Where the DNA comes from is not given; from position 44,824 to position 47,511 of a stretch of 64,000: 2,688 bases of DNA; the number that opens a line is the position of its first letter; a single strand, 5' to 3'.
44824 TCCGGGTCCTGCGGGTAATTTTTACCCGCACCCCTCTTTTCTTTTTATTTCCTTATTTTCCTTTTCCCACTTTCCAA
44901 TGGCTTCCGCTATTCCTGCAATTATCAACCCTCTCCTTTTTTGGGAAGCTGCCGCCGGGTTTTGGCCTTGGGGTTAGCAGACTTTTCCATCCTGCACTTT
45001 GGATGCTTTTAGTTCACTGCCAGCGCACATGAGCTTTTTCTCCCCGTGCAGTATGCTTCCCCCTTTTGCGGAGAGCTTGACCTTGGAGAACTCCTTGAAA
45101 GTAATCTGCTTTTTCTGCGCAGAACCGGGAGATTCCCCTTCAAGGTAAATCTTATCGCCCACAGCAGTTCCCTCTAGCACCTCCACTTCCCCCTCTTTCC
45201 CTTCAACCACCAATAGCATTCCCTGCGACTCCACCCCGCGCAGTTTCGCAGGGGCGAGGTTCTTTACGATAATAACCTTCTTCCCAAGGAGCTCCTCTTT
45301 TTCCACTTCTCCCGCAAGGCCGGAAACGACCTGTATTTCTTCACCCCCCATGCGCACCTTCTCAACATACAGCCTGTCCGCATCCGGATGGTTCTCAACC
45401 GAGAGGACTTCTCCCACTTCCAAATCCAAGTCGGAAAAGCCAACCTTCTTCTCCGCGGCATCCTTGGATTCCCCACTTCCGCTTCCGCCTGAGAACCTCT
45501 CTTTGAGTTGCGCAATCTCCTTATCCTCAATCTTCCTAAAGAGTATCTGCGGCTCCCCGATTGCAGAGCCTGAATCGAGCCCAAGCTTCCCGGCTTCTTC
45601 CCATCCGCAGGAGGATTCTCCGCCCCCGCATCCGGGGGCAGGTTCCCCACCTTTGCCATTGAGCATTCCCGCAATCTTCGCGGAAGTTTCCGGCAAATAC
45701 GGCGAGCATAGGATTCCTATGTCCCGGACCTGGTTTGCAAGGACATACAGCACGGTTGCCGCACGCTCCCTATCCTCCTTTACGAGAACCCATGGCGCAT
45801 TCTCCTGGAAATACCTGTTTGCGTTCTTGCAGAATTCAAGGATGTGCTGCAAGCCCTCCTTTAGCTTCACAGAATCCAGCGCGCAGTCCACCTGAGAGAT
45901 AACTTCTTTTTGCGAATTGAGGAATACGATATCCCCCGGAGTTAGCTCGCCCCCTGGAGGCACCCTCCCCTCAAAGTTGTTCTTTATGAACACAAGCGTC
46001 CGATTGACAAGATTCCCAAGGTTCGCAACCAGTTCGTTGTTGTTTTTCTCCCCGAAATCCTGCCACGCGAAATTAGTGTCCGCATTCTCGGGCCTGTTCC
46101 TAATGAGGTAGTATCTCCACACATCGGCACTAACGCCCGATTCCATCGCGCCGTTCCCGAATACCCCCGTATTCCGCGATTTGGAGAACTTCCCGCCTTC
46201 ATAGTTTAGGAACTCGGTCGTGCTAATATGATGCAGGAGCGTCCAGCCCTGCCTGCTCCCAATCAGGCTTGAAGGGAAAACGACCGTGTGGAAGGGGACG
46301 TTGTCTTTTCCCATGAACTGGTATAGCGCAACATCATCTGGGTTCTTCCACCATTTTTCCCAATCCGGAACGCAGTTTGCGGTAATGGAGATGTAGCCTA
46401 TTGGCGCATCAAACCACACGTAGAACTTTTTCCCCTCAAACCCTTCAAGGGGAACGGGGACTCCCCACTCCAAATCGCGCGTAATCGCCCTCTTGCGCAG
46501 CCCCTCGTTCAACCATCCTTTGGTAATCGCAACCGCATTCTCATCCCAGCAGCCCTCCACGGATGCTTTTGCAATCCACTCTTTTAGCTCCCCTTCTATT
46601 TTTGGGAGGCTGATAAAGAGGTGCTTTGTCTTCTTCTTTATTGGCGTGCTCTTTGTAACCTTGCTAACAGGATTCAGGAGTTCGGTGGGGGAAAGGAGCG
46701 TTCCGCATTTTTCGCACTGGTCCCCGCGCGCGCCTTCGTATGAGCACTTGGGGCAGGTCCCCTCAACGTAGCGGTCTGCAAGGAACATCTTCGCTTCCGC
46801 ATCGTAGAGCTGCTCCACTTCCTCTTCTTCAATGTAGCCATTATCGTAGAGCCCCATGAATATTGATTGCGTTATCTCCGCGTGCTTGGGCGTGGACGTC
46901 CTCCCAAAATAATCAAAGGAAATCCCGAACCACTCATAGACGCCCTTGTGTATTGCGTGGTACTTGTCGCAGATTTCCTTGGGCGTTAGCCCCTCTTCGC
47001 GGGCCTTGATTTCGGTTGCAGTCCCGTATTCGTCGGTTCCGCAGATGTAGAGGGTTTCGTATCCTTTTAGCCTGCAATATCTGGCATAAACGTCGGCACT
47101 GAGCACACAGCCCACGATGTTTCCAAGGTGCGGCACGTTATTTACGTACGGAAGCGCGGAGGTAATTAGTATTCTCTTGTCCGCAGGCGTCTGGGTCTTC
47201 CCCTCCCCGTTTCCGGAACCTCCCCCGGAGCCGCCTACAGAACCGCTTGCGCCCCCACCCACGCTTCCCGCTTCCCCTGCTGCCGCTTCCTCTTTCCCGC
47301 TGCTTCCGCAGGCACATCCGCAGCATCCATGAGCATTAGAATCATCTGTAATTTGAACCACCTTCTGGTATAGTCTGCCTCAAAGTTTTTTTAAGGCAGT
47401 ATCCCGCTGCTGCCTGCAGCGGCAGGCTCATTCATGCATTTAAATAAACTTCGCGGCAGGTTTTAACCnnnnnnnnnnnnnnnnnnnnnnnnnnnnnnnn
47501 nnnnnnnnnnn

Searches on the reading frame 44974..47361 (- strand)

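Call 31: search_protein_families(library=pfam, proteins=[window:44974-47361:-], max_evalue=0.0001)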
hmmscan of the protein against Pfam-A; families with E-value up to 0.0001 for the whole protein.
window:44974-47361:- (795 aa): 4 families
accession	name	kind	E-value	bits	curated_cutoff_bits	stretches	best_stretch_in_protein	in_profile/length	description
PF09334.17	tRNA-synt_1g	-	1.6e-158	528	20.1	1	64-456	1-391/391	tRNA synthetases class I (M)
PF01588.26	tRNA_bind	-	1.9e-25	89.2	27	1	647-731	1-87/96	Putative tRNA binding domain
PF19303.5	Anticodon_3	-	8.8e-17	61.8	23.5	1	467-626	1-150/152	Anticodon binding domain of methionyl tRNA ligase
PF00133.28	tRNA-synt_1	-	1.4e-11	44.2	22.7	1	61-305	22-245/414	tRNA synthetases class I (I, L, M and V)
